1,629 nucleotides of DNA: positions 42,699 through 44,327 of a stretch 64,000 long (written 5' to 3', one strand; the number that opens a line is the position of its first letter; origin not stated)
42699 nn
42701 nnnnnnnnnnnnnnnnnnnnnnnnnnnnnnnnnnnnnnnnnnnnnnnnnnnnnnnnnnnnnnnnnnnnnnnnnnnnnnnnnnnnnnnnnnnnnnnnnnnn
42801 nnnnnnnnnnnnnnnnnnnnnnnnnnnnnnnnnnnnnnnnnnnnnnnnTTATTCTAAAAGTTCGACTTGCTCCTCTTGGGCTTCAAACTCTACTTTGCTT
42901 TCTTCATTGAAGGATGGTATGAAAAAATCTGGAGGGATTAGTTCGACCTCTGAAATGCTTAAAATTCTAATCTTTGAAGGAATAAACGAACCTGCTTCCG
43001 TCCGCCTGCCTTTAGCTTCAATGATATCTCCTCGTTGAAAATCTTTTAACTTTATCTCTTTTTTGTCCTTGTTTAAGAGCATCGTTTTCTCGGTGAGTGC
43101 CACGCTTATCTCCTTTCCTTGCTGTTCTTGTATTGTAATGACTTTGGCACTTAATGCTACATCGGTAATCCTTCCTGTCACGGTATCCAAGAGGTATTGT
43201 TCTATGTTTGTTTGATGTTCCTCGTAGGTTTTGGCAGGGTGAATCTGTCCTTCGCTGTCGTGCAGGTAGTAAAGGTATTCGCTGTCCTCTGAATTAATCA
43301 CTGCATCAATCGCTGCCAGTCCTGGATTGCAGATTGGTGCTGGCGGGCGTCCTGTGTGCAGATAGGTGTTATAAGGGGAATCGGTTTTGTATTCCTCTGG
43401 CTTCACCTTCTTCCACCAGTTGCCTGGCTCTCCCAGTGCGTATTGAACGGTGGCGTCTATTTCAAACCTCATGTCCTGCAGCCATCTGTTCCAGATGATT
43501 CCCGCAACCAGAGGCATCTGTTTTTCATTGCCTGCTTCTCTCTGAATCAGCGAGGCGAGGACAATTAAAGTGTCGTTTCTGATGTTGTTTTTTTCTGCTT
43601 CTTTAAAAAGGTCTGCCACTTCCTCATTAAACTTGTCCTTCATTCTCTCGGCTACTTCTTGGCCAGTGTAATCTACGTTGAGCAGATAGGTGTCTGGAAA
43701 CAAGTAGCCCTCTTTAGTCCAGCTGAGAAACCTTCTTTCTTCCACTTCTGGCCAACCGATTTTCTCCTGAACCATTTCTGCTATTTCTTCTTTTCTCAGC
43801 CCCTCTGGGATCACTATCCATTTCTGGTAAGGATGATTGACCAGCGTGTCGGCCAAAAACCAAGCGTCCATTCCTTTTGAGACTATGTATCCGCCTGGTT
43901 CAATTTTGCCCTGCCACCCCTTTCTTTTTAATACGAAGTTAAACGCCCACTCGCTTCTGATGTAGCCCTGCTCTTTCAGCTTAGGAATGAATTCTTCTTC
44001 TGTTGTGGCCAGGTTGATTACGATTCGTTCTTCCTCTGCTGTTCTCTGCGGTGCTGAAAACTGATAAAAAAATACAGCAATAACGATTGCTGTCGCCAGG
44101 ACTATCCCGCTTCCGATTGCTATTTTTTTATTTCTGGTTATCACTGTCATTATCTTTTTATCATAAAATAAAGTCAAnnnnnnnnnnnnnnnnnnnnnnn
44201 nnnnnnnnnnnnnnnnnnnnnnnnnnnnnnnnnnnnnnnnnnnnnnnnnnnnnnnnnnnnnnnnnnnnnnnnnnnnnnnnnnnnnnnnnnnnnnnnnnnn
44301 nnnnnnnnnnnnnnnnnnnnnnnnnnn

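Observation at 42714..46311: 3.5-kb GC-richer insertion bounded by 61-bp direct repeats that duplicate the rnhB promoter and first 12 codons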

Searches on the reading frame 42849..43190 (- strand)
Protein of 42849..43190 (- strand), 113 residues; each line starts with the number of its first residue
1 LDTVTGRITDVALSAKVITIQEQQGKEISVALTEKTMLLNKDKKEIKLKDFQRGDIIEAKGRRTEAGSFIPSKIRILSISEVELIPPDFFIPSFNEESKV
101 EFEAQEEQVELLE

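Call 25: find_related_loci(query=window:42849-43190:-, collection=viral_contigs, flank=10000)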
Query window:42849-43190:- (113 aa) in viral_contigs; peptide patterns used: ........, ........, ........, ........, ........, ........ (x = any residue, [..] = any of these).
19 stretches matched a pattern, but none encodes a relative of the query by tblastn (E <= 1e-3).

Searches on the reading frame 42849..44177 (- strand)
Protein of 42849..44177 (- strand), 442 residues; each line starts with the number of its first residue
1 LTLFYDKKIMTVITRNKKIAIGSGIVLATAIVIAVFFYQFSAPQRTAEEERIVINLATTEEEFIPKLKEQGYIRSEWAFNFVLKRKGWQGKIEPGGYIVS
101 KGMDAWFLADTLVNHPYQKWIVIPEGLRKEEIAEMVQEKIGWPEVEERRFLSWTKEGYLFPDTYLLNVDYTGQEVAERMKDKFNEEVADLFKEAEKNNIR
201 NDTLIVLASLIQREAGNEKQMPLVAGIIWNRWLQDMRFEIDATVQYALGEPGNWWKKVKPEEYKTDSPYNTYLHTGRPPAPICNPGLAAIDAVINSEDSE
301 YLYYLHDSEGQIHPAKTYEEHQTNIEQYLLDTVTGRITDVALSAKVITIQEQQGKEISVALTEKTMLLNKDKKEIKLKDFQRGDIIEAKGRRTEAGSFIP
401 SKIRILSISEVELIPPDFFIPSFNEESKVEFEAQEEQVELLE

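Call 7: search_protein_families(library=pfam, proteins=[window:42849-44177:-], max_evalue=0.1)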
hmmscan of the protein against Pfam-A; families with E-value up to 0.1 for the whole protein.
window:42849-44177:- (442 aa): 3 families
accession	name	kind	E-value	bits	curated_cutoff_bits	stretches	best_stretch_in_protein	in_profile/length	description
PF02618.21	YceG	-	6e-71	239.6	32.4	1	55-326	4-274/275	YceG-like family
PF18914.6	DUF5666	-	0.019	15.7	27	1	334-403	1-59/60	Domain of unknown function (DUF5666)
PF22492.2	FimA4_C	-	0.032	14.3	27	1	262-376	16-124/208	FimA4 pilin C-terminal domain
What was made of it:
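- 42849..44150 (-): MltG2: a phage-type YceG/MltG endolytic transglycosylase (433 aa) with an N-terminal membrane anchor, a ~75-aa C-terminal domain common in this subfamily, and an unusual extra ~37-aa tail. Pfam YceG 6e-71 (call 7).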

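Call 8: search_protein_families(library=phrogs, proteins=[window:42849-44177:-], max_evalue=0.1)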
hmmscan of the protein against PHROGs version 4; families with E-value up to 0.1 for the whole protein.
window:42849-44177:- (442 aa): 1 family
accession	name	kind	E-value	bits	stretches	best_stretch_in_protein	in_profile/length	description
phrog_1998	-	unknown function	0.023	15.2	0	152-183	18-49/54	-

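Call 12: find_encoding_contigs(protein=window:42849-44177:-, flank=10000, max_places=10)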
Protein window:42849-44177:- (442 aa): no gene with exactly this product is on record in the collection.

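Call 26: find_homologous_proteins(query=window:42849-44177:-)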
Query window:42849-44177:- (442 aa): 7615 proteins with E <= 0.001 among 8000 candidates; the best 120 are listed.
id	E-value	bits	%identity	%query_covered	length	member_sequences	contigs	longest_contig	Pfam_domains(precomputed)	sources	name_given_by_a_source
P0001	4.9e-211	719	80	89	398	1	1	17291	PF02618.22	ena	-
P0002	2.3e-202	691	77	89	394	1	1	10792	PF02618.22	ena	-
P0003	8.1e-202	689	77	89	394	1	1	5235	PF02618.22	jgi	-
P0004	4.3e-195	667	76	83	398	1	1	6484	PF02618.22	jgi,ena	-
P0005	1.1e-194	665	76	83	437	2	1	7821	PF02618.22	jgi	-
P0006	1.0e-191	656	73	89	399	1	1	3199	PF02618.22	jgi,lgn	jgi:UPF0755 protein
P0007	4.8e-191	653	73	89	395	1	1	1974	PF02618.22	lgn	-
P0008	1.1e-190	652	72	89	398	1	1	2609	PF02618.22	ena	-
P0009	4.3e-190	650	75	83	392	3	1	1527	PF02618.22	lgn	-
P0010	2.8e-189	648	72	89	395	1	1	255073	PF02618.22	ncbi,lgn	-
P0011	6.8e-187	640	72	89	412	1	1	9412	PF02618.22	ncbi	-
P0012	1.1e-186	639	88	69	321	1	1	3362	PF02618.22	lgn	-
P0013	1.1e-183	629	71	85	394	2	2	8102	PF02618.22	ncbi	-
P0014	1.0e-182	626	71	89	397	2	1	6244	PF02618.22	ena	-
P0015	1.0e-182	626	71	89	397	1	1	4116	PF02618.22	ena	-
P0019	2.0e-175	602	82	72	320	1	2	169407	PF02618.22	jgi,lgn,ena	-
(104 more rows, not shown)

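Call 27: find_encoding_contigs(protein=P0001, flank=10000, max_places=3)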
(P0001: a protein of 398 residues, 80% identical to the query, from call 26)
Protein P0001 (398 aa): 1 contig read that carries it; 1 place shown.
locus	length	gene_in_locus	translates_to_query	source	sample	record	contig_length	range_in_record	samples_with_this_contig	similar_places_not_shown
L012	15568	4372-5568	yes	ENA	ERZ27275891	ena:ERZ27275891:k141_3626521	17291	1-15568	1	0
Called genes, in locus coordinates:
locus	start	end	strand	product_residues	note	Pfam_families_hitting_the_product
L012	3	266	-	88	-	?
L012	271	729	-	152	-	PF02367:TsaE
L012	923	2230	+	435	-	PF00437:T2SSE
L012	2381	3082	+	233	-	PF00932:LTD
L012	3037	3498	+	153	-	-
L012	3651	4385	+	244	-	PF13205:Big_5 (weak)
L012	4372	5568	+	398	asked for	PF02618:YceG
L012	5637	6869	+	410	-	PF00932:LTD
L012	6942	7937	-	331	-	PF01966:HD (weak)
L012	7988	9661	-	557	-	-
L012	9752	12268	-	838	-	PF04851:ResIII, PF13401:AAA_22 (faint), PF18766:SWI2_SNF2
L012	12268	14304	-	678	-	PF03602:Cons_hypoth95 (faint), PF01555:N6_N4_Mtase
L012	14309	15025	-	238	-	-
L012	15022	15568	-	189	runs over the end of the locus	PF04326:SLFN_AlbA_2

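Call 28: find_encoding_contigs(protein=P0010, flank=10000, max_places=3)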
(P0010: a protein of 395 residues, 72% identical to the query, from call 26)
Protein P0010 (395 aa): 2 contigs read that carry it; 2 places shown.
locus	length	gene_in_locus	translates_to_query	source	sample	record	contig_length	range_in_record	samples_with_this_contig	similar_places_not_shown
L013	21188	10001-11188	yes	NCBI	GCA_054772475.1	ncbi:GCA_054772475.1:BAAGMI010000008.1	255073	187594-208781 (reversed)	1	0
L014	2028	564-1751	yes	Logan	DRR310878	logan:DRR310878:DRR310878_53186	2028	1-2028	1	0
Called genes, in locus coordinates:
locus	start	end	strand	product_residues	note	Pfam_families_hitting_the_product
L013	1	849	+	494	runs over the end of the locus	PF02534:T4SS-DNA_transf, PF10412:TrwB_AAD_bind, PF01935:DUF87 (weak), PF12696:TraG-D_C (weak)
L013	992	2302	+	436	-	PF02810:SEC-C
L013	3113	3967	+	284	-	PF01135:PCMT, PF01209:Ubie_methyltran, PF02353:CMAS, PF13489:Methyltransf_23, PF13847:Methyltransf_31, PF08241:Methyltransf_11, PF08242:Methyltransf_12, PF13649:Methyltransf_25, +7 more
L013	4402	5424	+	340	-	PF09952:AbiEi_2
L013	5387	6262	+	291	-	-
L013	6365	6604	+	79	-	-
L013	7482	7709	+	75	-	-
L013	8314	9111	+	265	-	PF01135:PCMT, PF01209:Ubie_methyltran, PF02353:CMAS, PF13489:Methyltransf_23, PF12847:Methyltransf_18, PF13847:Methyltransf_31, PF08241:Methyltransf_11, PF08242:Methyltransf_12, +4 more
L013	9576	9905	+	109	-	-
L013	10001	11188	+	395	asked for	PF02618:YceG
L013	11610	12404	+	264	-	PF01135:PCMT, PF01209:Ubie_methyltran, PF02353:CMAS, PF13489:Methyltransf_23, PF13649:Methyltransf_25, PF13847:Methyltransf_31, PF08241:Methyltransf_11, PF08242:Methyltransf_12, +5 more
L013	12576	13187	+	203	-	PF01209:Ubie_methyltran, PF13489:Methyltransf_23, PF03848:TehB, PF07021:MetW (weak), PF13847:Methyltransf_31, PF08241:Methyltransf_11, PF08242:Methyltransf_12, PF13649:Methyltransf_25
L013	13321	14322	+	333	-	PF10648:Gmad2, PF10646:Germane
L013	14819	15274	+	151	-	-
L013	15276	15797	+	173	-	-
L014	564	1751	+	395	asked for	PF02618:YceG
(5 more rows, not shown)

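Call 29: find_encoding_contigs(protein=P0019, flank=10000, max_places=3)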
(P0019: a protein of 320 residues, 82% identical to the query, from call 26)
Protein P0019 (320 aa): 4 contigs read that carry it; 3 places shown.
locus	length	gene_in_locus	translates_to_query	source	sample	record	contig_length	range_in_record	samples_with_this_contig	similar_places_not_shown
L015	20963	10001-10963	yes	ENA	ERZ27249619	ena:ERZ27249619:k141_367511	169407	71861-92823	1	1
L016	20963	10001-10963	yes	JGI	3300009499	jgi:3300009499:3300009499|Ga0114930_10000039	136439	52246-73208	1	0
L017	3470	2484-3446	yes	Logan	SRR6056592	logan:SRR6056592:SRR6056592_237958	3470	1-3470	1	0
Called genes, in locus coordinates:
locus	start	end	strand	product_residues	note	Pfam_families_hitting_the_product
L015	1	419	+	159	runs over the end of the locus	-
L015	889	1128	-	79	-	-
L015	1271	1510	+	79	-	PF26604:CBU_0592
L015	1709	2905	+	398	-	PF07690:MFS_1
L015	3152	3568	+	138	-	PF08712:Nfu_N (faint)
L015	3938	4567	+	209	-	PF01936:NYN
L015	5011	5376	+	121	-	-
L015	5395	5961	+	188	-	PF00561:Abhydrolase_1 (faint), PF06821:Ser_hydrolase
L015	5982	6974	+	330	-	PF01966:HD (faint)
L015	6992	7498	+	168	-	PF00293:NUDIX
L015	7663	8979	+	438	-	PF02689:Herpes_Helicase (faint), PF05970:PIF1, PF07693:KAP_NTPase (weak), PF13245:AAA_19, PF13401:AAA_22 (weak), PF13604:AAA_30, PF01443:Viral_helicase1 (faint), PF21530:Pif1_2B_dom, +1 more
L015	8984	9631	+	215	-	PF01863:YgjP-like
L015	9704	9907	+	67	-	PF09962:DUF2196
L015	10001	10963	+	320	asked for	PF02618:YceG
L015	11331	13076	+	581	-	-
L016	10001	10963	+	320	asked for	PF02618:YceG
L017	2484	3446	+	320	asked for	PF02618:YceG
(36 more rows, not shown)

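Call 96: search_solved_structures(query=window:42849-44141:-, show_alignments=2)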
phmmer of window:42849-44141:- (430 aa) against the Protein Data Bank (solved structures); distinct sequences matched with E-value up to 0.001: 4.
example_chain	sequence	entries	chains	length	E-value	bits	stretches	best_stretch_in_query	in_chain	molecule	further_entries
4iiw_A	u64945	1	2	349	3.7e-29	105.1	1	71-317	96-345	Lmo1499 protein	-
2r1f_A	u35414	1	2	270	3.1e-17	65.8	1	141-317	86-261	Predicted aminodeoxychorismate lyase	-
8yq7_A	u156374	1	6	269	2.2e-16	63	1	144-317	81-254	Endolytic murein transglycosylase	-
8yoa_A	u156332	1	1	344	4e-11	45.6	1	192-315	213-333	Endolytic murein transglycosylase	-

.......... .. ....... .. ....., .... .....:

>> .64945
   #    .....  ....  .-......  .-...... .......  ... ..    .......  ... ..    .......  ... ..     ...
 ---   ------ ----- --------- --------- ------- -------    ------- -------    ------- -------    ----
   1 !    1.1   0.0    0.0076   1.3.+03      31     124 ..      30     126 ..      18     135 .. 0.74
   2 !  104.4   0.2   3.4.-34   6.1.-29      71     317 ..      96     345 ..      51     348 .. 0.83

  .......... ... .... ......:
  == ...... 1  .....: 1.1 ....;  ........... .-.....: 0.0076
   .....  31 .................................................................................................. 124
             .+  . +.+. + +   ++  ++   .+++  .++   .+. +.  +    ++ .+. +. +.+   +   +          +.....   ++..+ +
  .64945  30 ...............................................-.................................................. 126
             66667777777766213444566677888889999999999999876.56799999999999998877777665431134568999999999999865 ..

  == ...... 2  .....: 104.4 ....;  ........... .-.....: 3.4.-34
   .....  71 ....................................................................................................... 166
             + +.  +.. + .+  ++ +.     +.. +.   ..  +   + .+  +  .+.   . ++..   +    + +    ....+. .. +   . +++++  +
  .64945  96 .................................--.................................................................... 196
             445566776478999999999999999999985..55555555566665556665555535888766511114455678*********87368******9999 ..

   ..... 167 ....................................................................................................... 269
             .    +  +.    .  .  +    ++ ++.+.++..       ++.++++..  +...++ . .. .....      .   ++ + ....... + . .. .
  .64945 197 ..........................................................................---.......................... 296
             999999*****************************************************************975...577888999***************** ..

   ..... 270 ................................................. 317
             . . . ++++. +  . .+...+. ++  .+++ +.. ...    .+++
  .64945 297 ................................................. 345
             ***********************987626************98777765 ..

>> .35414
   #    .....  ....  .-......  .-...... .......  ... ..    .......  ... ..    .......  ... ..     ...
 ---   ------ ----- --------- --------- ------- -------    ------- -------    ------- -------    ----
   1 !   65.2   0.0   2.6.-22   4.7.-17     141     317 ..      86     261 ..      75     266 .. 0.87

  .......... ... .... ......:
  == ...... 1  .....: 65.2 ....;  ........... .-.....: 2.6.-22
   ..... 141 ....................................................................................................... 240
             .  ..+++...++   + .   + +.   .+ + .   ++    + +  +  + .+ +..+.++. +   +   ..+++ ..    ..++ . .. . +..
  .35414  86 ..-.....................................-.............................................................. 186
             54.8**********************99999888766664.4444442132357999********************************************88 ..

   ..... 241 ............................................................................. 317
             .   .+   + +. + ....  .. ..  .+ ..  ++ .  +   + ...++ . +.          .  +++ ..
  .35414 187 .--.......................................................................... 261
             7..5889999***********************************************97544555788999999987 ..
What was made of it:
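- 42849..44150 (-): Matches PDB 4iiw at 3.7e-29 and 2r1f at 3e-17 (call 96).
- On MltG / YceG endolytic transglycosylase: Aligns to 4iiw and 2r1f (call 96). The conserved I-E-K-E motif of the solved proteins reads I-Q-R-E here, so one Glu is kept (call 96).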

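Call 97: search_dna_similar(query=window:42849-44141:-, collection=phages, mode=protein, max_rows=10)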
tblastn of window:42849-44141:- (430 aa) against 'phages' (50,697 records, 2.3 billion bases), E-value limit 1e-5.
Records with a match: 16; places in all: 16; records where one place covers at least 80% of the query: 0.
Best place of each record, by identity: <60% 16.
By first word of the organism name: Bacteriophage 9; Listeria 3; Enterococcus 2; Acinetobacter 2.
By host as written in the record: - 12; Listeria monocytogenes 3; Enterococcus faecalis 1.
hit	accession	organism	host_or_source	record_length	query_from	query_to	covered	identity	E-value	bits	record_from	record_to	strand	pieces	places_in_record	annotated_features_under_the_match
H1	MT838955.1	Bacteriophage sp.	human fecal samples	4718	1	314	73%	32.3%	7e-37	149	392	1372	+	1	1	record has no annotation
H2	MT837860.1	Bacteriophage sp.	human fecal samples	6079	7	311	71%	29.1%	2e-26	117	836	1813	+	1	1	record has no annotation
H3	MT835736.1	Bacteriophage sp.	human fecal samples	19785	3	312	72%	26.5%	8e-19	95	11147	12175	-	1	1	record has no annotation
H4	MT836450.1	Bacteriophage sp.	human fecal samples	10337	3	316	73%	25.9%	3e-18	94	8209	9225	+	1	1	record has no annotation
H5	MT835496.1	Bacteriophage sp.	human fecal samples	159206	40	316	64%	28.6%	1e-21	103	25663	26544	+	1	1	record has no annotation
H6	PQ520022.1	Enterococcus phage IME_EF3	-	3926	55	317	61%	29.6%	7e-25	113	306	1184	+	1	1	record has no annotation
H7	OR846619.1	Enterococcus phage Efs 1-1-1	Enterococcus faecalis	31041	55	317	61%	29.6%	1e-24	112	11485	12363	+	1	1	record has no annotation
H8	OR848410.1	Listeria phage LM 4-14-1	Listeria monocytogenes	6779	55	317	61%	29.0%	9e-24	110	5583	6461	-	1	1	record has no annotation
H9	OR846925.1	Listeria phage LM 4-11-1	Listeria monocytogenes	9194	55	317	61%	29.0%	9e-24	110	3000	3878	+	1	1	record has no annotation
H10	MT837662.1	Bacteriophage sp.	human fecal samples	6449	54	315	61%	28.5%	8e-19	95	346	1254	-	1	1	record has no annotation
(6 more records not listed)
